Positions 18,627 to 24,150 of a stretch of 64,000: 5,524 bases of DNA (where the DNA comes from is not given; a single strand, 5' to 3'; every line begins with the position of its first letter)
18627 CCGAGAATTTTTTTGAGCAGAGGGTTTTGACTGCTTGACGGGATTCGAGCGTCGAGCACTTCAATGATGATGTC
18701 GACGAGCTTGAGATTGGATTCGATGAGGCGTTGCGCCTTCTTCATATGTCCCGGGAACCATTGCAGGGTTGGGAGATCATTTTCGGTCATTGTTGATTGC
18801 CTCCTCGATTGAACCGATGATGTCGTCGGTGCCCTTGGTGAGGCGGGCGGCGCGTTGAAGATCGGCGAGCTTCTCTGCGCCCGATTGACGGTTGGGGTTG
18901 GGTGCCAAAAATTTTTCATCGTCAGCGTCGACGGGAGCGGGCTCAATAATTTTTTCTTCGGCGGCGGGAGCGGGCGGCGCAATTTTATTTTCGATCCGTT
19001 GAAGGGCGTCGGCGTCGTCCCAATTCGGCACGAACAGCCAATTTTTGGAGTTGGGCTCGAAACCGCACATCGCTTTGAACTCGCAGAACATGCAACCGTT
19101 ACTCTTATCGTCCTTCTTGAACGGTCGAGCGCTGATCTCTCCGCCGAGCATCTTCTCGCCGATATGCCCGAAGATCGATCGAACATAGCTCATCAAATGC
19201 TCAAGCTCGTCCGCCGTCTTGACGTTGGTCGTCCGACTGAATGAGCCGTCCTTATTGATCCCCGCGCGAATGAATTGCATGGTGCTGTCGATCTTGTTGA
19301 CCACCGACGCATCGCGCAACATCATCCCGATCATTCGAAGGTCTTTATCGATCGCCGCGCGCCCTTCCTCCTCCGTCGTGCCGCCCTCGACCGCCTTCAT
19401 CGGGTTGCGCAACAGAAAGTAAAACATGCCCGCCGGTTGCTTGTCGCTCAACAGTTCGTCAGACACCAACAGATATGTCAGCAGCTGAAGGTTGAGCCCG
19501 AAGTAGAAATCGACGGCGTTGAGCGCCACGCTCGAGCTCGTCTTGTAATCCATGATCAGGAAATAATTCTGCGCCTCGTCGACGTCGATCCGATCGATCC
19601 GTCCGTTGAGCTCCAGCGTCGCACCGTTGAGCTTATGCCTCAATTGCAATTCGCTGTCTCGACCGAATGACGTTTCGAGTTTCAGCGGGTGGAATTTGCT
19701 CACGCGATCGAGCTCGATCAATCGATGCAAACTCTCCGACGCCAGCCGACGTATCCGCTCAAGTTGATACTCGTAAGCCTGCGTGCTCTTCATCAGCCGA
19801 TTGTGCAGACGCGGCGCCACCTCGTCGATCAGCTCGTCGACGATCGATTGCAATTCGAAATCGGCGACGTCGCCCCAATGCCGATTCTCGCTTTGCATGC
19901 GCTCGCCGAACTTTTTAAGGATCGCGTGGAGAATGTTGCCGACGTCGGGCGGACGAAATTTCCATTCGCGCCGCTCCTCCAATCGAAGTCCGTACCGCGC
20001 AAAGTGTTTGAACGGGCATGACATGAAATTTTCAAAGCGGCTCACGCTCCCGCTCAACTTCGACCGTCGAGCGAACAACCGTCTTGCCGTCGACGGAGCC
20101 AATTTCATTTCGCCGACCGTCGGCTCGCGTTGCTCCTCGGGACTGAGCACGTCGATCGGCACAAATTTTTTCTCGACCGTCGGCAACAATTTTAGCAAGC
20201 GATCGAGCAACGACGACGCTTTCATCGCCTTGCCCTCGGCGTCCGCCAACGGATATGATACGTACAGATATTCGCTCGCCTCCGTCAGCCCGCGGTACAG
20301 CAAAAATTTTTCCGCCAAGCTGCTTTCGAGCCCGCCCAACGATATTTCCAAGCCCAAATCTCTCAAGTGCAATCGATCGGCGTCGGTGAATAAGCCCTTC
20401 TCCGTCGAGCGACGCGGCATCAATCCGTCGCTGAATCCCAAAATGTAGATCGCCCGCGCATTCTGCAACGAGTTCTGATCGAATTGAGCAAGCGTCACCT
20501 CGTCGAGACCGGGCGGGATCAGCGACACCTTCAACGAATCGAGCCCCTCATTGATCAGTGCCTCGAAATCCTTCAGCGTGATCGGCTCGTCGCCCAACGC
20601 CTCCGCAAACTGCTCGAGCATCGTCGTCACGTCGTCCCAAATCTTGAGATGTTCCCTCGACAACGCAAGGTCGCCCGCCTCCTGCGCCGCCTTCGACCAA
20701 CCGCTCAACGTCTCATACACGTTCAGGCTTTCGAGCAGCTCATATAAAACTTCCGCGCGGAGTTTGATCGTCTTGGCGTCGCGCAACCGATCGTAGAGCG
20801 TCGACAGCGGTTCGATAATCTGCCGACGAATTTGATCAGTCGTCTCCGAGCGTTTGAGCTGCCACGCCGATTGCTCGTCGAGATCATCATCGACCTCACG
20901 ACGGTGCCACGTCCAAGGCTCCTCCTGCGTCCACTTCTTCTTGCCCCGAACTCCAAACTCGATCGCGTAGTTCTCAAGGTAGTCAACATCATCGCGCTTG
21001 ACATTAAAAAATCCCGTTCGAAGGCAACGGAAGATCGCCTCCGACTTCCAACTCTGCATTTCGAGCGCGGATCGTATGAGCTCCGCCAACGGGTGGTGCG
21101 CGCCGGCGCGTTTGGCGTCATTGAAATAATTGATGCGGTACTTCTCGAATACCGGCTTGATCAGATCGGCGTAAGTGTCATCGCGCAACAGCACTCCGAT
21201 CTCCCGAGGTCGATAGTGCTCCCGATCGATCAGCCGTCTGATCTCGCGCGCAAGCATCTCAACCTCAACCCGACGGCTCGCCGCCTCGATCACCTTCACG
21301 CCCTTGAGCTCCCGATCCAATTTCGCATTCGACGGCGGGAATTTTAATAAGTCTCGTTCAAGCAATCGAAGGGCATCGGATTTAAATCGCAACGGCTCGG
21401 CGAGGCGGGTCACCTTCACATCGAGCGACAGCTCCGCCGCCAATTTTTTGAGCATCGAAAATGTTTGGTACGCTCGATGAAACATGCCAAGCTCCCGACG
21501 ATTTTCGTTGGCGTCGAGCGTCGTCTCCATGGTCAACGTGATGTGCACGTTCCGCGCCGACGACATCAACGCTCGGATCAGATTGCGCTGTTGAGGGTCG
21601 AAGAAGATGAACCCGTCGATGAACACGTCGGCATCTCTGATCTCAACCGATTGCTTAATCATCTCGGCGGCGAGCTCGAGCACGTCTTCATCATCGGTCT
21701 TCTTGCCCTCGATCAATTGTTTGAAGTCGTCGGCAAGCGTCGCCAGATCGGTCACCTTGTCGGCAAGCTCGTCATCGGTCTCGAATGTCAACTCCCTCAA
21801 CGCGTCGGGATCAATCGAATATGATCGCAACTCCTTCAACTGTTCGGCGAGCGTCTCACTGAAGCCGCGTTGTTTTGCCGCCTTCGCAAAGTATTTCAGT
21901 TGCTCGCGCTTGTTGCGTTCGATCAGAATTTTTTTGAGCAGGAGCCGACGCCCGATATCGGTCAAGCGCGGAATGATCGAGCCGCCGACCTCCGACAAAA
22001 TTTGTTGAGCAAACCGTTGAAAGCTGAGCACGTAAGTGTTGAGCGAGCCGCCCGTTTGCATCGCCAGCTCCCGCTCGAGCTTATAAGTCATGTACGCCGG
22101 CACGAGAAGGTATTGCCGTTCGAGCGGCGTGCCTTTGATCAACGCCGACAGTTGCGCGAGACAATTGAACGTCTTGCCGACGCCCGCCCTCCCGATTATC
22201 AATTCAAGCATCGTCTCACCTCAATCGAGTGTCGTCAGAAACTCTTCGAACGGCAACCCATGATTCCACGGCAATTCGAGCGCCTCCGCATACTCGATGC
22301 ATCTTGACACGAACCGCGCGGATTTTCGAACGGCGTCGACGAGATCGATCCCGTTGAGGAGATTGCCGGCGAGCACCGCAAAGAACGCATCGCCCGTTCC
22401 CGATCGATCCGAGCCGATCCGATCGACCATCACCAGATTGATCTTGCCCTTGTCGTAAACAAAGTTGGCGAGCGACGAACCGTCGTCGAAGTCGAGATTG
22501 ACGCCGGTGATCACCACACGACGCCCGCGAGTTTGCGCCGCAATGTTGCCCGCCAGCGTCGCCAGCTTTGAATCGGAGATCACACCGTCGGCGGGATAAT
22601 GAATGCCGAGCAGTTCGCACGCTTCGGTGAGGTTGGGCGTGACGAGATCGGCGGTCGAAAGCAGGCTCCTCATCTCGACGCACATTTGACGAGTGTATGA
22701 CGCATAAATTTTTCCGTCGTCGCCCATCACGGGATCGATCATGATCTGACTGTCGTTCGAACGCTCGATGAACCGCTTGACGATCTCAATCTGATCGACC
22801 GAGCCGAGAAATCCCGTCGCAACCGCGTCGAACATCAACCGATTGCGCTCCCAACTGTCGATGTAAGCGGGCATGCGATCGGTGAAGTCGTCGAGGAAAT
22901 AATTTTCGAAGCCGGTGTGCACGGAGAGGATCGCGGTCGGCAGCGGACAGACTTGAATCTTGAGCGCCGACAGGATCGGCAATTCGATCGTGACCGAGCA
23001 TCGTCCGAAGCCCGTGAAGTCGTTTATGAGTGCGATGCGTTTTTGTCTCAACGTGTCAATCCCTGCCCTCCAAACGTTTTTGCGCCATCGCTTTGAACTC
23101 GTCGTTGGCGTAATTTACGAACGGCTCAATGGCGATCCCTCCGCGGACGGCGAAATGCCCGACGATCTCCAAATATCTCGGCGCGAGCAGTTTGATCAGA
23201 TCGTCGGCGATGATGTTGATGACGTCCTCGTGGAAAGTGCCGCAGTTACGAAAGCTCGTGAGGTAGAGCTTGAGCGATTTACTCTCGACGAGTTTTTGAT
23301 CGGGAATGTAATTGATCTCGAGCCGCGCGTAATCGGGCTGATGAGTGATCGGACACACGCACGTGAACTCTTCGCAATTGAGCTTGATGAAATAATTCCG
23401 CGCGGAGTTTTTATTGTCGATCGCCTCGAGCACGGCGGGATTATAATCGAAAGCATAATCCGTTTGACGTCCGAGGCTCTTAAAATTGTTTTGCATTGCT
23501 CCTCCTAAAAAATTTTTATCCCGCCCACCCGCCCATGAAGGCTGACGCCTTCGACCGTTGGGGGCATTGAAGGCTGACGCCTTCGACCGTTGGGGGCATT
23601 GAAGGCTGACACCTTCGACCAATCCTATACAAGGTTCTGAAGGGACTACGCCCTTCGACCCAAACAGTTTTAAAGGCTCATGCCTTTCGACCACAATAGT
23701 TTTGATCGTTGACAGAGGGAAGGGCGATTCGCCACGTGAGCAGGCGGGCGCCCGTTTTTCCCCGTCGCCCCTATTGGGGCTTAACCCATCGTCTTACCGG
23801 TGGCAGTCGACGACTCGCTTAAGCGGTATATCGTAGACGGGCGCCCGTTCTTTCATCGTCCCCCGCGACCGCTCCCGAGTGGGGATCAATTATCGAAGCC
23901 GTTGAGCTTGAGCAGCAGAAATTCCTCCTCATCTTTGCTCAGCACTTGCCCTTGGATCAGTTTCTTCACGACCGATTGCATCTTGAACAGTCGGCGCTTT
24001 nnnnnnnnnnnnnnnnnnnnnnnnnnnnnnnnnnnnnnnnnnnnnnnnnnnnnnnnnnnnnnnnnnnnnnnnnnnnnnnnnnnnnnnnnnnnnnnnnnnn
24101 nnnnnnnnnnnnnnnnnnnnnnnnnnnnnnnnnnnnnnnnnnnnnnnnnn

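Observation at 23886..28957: Non-canonical Hsp70 operon: beta-CASP MBL nuclease, GrpE-like protein, and Hsp70-like ATPase with a 300-aa helical tail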

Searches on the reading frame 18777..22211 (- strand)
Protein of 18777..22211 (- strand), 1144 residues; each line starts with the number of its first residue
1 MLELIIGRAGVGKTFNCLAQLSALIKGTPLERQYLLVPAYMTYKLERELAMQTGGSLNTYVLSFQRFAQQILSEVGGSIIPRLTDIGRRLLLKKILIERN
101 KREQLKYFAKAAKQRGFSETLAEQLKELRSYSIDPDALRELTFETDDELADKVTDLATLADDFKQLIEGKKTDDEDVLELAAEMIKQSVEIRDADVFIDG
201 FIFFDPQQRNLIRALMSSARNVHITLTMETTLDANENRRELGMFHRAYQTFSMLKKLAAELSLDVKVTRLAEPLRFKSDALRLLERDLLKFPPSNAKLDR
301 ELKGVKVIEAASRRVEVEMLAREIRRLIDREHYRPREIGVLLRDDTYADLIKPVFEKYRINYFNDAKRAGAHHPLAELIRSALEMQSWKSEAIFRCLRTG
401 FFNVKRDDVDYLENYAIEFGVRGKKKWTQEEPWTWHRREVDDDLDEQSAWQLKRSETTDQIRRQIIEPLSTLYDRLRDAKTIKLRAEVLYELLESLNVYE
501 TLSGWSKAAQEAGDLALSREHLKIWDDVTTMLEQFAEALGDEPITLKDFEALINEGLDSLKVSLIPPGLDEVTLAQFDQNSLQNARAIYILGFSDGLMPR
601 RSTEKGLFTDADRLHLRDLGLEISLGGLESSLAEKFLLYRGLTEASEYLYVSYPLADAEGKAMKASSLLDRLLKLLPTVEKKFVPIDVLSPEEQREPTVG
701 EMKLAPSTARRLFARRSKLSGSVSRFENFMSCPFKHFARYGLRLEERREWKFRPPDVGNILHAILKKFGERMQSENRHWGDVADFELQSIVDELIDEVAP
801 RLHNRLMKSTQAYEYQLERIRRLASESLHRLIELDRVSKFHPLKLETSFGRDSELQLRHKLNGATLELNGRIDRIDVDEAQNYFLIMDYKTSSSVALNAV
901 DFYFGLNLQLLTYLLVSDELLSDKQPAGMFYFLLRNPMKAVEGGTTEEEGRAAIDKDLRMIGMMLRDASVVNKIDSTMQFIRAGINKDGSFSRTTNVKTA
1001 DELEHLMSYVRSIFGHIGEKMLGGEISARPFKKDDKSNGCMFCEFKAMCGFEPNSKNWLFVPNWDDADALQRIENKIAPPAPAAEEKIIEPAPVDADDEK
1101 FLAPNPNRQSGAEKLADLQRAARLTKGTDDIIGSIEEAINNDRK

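Call 98: search_protein_families(library=pfam, proteins=[window:18777-22211:-], max_evalue=0.00001)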
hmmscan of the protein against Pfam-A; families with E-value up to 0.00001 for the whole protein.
window:18777-22211:- (1144 aa): 2 families
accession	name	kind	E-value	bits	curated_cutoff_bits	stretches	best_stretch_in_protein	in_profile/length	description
PF21445.3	ADDB_N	-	8.5e-70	235.7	26.6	1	4-285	1-290/290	ADDB, N-terminal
PF12705.13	PDDEXK_1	-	4.1e-41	142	22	1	722-1049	3-246/247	PD-(D/E)XK nuclease superfamily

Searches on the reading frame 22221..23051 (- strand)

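Call 98: search_protein_families(library=pfam, proteins=[window:22221-23051:-], max_evalue=0.00001)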
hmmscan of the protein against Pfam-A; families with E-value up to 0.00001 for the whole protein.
window:22221-23051:- (276 aa): 2 families
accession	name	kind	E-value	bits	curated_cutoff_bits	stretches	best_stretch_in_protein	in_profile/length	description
PF08543.17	Phos_pyr_kin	-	3.6e-25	89.2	27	1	74-256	61-236/246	Phosphomethylpyrimidine kinase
PF00294.29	PfkB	-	2.1e-06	27.8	25.8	1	122-248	172-286/302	pfkB family carbohydrate kinase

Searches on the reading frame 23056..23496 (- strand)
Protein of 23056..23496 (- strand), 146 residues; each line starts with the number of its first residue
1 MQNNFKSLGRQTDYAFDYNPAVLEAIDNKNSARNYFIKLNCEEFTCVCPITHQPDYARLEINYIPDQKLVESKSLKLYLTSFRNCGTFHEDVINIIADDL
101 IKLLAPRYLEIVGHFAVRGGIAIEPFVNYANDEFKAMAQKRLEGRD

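Call 98: search_protein_families(library=pfam, proteins=[window:23056-23496:-], max_evalue=0.00001)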
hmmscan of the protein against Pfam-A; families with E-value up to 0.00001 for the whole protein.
window:23056-23496:- (146 aa): 1 family
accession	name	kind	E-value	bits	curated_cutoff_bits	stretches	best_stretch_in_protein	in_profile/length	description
PF14489.11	QueF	-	1.6e-31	108.7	27.3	1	54-131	1-78/81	QueF-like protein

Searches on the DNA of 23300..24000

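Call 89: search_rna_families(source=window, start=23300, end=24000, threshold=evalue, max_evalue=1)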
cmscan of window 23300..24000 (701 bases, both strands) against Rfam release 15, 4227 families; matches with E-value up to 1: 0.
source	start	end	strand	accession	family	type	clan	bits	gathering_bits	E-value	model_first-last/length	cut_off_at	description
